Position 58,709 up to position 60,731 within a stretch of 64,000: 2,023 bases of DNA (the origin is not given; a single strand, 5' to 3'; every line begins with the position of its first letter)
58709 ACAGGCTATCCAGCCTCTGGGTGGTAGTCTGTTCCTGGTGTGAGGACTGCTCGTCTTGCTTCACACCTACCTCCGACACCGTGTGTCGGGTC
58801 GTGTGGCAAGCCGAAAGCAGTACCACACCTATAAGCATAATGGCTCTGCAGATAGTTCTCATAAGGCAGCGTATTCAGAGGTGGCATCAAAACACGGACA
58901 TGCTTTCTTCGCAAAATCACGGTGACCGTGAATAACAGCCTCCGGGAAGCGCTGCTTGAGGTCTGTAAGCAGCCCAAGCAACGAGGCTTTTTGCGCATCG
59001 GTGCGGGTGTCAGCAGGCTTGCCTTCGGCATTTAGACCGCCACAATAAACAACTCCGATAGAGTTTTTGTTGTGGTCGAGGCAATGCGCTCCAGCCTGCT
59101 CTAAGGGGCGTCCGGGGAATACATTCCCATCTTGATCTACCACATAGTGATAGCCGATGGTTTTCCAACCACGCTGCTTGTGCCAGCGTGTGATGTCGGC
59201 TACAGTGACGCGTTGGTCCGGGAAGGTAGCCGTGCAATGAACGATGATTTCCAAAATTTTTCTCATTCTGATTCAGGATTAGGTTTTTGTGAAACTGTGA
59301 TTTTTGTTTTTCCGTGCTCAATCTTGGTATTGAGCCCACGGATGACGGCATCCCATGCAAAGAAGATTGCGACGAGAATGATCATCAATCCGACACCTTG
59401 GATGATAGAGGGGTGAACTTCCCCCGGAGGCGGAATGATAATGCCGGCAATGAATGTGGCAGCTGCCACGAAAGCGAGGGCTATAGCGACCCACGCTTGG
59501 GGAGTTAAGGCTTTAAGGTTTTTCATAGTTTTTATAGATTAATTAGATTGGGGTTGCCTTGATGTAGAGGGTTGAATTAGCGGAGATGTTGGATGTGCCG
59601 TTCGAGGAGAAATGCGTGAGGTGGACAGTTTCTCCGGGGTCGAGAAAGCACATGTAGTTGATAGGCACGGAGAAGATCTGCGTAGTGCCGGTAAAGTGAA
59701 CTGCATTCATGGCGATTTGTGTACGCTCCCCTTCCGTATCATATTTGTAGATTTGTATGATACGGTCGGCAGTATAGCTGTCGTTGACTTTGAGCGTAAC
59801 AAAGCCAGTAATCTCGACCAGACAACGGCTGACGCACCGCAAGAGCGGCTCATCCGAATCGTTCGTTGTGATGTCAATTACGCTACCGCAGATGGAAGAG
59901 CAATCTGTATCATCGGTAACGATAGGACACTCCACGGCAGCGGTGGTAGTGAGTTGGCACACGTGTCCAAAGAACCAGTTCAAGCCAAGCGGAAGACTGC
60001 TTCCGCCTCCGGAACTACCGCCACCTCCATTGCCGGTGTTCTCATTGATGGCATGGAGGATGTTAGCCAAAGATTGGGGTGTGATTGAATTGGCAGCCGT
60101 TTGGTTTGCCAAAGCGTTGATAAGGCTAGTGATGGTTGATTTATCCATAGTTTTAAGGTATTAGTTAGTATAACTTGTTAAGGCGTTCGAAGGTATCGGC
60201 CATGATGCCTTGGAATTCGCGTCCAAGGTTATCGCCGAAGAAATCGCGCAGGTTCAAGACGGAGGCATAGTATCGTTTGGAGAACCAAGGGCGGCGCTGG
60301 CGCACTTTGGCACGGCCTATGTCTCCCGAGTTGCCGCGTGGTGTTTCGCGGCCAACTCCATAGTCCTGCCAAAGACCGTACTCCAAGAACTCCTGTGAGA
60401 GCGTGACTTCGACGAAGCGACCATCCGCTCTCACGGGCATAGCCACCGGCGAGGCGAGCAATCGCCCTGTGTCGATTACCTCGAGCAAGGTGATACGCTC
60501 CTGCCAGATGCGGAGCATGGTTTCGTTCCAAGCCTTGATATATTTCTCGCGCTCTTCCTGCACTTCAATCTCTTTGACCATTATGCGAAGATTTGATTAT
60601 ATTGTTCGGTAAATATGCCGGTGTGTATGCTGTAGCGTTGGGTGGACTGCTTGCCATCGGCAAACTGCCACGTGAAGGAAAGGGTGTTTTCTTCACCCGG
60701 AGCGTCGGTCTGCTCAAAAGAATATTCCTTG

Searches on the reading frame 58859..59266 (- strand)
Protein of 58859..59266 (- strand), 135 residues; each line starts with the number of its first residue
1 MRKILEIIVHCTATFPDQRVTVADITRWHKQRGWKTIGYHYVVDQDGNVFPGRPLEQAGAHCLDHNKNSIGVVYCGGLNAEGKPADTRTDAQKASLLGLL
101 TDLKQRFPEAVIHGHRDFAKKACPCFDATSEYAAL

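Call 5: search_protein_families(library=pfam, proteins=[window:58859-59266:-], max_evalue=0.01)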
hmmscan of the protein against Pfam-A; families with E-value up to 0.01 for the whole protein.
window:58859-59266:- (135 aa): 1 family
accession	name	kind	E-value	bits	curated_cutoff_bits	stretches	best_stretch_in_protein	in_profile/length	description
PF01510.30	Amidase_2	-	9.1e-16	58.8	26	1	3-124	4-129/131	N-acetylmuramoyl-L-alanine amidase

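Call 6: search_protein_families(library=phrogs, proteins=[window:58859-59266:-], max_evalue=0.01)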
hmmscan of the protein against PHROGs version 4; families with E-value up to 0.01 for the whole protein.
window:58859-59266:- (135 aa): 12 families
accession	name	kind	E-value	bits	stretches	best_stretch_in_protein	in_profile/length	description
phrog_822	-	lysis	3.5e-59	201.2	1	1-131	21-152/215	amidase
phrog_1493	-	lysis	4.3e-27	96.3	1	2-128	32-155/394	endolysin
phrog_35436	-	lysis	4e-16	60.1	1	18-125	31-135/266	amidase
phrog_1794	-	lysis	5.2e-10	40.2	1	4-124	56-179/336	amidase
phrog_21433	-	lysis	1.8e-07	32.3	1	3-97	6-98/174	endolysin; inhibits RNA polymerase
phrog_3088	-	lysis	6.2e-07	30.4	1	6-127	26-143/248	amidase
phrog_7698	-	lysis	2.2e-06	28.7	1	3-131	23-145/316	endolysin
phrog_9611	-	lysis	6.5e-05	23.6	1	4-124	23-148/246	endolysin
phrog_833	-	lysis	0.00053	20.8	1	3-124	29-148/294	endolysin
phrog_5867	-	lysis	0.0057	15.4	1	37-92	502-562/1029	endolysin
phrog_19265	-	unknown function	0.008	16.9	1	3-125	23-142/293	-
phrog_2588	-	unknown function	0.0086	15.6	1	31-73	409-451/915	-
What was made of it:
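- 58859..59266 (-): N-acetylmuramoyl-L-alanine amidase (endolysin). PF01510 E 9e-16 and phrog_822 E 3.5e-59 (calls 5, 6).
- Checked: Amidase_2, 58859-59266: E 9e-16, phrog_822 E 3.5e-59 (calls 5, 6).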

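Call 110: search_protein_families(library=ncbifam, proteins=[window:58859-59266:-], max_evalue=0.001)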
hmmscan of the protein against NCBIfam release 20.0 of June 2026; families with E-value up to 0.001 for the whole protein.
window:58859-59266:- (135 aa): 0 families

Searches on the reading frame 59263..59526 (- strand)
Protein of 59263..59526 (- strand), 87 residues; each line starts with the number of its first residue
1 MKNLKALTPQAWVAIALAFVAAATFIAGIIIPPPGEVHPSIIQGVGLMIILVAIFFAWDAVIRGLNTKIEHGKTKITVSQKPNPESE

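Call 5: search_protein_families(library=pfam, proteins=[window:59263-59526:-], max_evalue=0.01)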
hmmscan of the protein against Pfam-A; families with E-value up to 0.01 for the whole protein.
window:59263-59526:- (87 aa): 0 families

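Call 6: search_protein_families(library=phrogs, proteins=[window:59263-59526:-], max_evalue=0.01)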
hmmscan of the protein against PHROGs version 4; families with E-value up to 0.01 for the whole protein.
window:59263-59526:- (87 aa): 0 families

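Call 77: find_encoding_contigs(protein=window:59263-59526:-, flank=10000, max_places=10)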
Protein window:59263-59526:- (87 aa): 25 contigs read that carry it; 10 places shown.
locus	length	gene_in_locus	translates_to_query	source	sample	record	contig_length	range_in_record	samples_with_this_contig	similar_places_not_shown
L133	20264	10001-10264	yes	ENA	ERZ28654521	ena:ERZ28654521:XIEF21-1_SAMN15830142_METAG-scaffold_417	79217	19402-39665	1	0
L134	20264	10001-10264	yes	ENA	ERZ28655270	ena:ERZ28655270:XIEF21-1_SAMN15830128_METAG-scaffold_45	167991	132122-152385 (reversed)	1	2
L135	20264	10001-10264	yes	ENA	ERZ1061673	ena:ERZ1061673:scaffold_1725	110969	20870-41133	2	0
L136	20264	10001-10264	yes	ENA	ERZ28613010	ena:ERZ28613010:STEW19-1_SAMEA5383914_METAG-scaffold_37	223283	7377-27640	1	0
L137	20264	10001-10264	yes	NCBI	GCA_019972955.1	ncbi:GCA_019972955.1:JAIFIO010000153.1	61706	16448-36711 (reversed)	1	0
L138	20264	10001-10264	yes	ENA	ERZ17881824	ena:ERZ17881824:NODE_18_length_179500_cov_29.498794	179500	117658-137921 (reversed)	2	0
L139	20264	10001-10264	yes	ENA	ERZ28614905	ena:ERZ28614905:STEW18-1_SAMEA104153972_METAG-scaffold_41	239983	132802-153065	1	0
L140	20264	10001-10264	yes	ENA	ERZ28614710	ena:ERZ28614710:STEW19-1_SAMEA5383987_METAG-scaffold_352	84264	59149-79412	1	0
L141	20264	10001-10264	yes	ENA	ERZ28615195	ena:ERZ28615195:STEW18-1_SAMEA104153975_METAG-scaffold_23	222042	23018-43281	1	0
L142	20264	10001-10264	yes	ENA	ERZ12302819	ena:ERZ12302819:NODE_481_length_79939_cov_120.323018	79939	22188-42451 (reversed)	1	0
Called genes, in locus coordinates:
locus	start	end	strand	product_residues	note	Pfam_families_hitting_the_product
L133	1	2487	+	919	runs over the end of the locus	PF20464:MmeI_N, PF20465:MmeI_hel, PF02384:N6_Mtase (faint), PF20473:MmeI_Mtase, PF07669:Eco57I, PF20466:MmeI_TRD, PF20467:MmeI_C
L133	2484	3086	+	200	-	-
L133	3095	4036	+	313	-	-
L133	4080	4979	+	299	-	PF13280:WYL, PF25583:WCX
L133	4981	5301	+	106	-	PF01906:YbjQ_1, PF23025:YbjQ_2 (weak)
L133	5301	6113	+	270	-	PF04545:Sigma70_r4 (faint), PF12728:HTH_17 (faint), PF13518:HTH_28 (faint), PF03118:RNA_pol_A_CTD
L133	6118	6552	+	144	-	PF00717:Peptidase_S24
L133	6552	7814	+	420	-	PF00817:IMS, PF11799:IMS_C, PF13438:DUF4113 (weak)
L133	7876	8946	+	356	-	-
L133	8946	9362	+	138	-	-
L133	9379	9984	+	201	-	-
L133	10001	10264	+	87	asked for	-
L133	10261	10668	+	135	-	PF01510:Amidase_2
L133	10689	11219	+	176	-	-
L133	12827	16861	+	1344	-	PF10145:PhageMin_Tail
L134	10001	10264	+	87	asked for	-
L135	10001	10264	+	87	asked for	-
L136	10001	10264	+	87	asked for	-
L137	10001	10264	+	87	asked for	-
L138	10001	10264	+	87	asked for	-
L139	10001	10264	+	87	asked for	-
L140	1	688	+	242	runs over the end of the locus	-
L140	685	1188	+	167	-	-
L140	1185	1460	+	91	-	-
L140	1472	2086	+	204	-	-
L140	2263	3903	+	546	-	-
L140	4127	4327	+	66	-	-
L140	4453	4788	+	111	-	PF08797:HIRAN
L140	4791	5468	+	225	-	PF04402:SIMPL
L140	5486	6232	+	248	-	PF26182:Ig_NUP210_5th (weak)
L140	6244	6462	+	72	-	-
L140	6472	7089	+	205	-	PF13353:Fer4_12, PF04055:Radical_SAM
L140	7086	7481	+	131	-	-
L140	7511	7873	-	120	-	-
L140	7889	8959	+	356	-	-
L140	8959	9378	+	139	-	-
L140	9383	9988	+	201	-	-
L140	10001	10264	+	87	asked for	-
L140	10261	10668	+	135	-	PF01510:Amidase_2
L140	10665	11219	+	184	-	-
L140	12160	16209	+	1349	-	PF10145:PhageMin_Tail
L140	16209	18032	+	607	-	-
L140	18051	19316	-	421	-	PF00589:Phage_integrase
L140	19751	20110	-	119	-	-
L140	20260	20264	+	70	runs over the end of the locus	-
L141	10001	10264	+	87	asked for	-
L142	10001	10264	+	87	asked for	-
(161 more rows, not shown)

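Call 104: search_protein_families(library=ncbifam, proteins=[window:59263-59526:-], max_evalue=0.01)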
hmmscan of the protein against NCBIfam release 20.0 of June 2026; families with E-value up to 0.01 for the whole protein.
window:59263-59526:- (87 aa): 0 families

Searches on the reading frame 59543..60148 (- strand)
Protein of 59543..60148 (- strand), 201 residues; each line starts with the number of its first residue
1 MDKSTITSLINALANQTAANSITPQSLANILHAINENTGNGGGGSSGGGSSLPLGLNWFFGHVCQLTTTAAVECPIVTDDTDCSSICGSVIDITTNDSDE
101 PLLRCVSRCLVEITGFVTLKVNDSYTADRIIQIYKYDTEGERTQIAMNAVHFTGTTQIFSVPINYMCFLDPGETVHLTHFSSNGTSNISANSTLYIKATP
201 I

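Call 5: search_protein_families(library=pfam, proteins=[window:59543-60148:-], max_evalue=0.01)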
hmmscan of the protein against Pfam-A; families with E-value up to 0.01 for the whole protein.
window:59543-60148:- (201 aa): 0 families

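Call 6: search_protein_families(library=phrogs, proteins=[window:59543-60148:-], max_evalue=0.01)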
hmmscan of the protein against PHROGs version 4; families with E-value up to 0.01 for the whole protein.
window:59543-60148:- (201 aa): 0 families

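Call 69: search_solved_structures(query=window:59543-60148:-, max_evalue=10)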
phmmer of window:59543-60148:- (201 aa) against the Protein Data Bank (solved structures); distinct sequences matched with E-value up to 10: 9.
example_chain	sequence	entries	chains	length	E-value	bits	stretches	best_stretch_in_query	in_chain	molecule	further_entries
4liy_A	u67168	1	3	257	0.27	14.2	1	6-54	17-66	Fiber protein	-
8yn2_R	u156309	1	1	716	0.39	13.7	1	7-79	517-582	Histamine H1 receptor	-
8w1p_I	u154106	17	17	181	0.64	12.9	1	85-135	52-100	Cas6 | Cas6f | type I-F CRISPR-associated endoribonuclease Cas6/Csy4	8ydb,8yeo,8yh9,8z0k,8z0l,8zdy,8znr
9m2f_R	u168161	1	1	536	0.75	12.7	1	24-82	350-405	Neuropeptide FF receptor 1,Neuropeptide FF receptor 1,Lgbit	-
5m0k_A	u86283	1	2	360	1.9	11.4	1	26-53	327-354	Beta-xylanase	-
6ar6_B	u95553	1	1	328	4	10.4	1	25-56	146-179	DLD-4 darpin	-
9j5v_R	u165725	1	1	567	4.9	10.1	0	18-73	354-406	Lysophosphatidic acid receptor 1,Lysophosphatidic acid receptor 1,Lysophosphatidic acid re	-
3zur_A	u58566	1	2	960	6.7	9.6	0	34-64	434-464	BOTULINUM NEUROTOXIN TYPE A, SYNAPTOSOMAL-ASSOCIATED PROTEIN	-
9x74_R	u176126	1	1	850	7.5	9.5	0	22-53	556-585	G-protein coupled estrogen receptor 1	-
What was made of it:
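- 59543..60148 (-): 201-aa protein in a swappable slot: conserved 39-aa N-terminus, Gly/Ser linker, variable C-terminal domain; a fibre or receptor-binding role is inferred only. There is no significant family or PDB hit (calls 5, 6, 69).
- Tried and rejected: The only hint is a non-significant PDB hit to a fiber protein at E 0.27 (call 69).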

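Call 104: search_protein_families(library=ncbifam, proteins=[window:59543-60148:-], max_evalue=0.01)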
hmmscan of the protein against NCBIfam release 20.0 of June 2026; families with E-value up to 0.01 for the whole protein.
window:59543-60148:- (201 aa): 0 families

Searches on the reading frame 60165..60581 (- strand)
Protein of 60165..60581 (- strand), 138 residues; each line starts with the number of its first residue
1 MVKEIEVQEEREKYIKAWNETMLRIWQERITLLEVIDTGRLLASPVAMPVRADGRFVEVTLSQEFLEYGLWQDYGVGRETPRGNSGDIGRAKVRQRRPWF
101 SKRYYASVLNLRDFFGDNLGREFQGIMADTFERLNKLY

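Call 5: search_protein_families(library=pfam, proteins=[window:60165-60581:-], max_evalue=0.01)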
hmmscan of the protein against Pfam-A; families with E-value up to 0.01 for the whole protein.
window:60165-60581:- (138 aa): 0 families

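Call 6: search_protein_families(library=phrogs, proteins=[window:60165-60581:-], max_evalue=0.01)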
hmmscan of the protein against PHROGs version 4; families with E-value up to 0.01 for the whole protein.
window:60165-60581:- (138 aa): 0 families

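Call 68: search_solved_structures(query=window:60165-60581:-, max_evalue=10)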
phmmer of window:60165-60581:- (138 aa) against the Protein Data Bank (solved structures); distinct sequences matched with E-value up to 10: 0.

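Call 72: search_protein_families(library=pfam, alignment_id=A4, max_evalue=5)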
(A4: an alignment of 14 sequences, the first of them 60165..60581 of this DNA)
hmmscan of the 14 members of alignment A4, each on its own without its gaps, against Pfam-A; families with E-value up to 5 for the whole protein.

A. member 1, window:60165-60581:- (138 aa): 0 families

B. families by the number of members that match (of 14 scanned): 1 family
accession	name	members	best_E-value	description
PF22533.2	WIV_dom_3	1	0.093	Protein P1-like, WIV domain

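Call 73: search_solved_structures(query=A4, max_evalue=10)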
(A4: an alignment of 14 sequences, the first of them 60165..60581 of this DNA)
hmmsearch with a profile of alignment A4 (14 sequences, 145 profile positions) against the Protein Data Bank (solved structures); distinct sequences matched with E-value up to 10: 1.
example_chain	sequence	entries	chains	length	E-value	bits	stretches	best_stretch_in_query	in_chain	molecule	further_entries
9h91_Y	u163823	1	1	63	0.74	13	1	9-60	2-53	50S ribosomal protein L29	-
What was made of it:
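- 60165..60581 (-): 138-aa conserved structural-module protein, role unknown. No Pfam or PDB support for 'gp10-like' (calls 68, 72, 73).
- On HK97 gp10-like tail component (label given to the 138-aa protein): No PDB hit by sequence or by profile (calls 68, 72, 73).
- Checked: The 'gp10-like' label for the 138-aa protein got no support from Pfam, or from PDB sequence and profile searches (calls 68, 72, 73).
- Tried and rejected: No support (calls 68, 72, 73).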

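Call 104: search_protein_families(library=ncbifam, proteins=[window:60165-60581:-], max_evalue=0.01)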
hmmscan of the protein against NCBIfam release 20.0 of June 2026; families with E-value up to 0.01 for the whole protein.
window:60165-60581:- (138 aa): 0 families
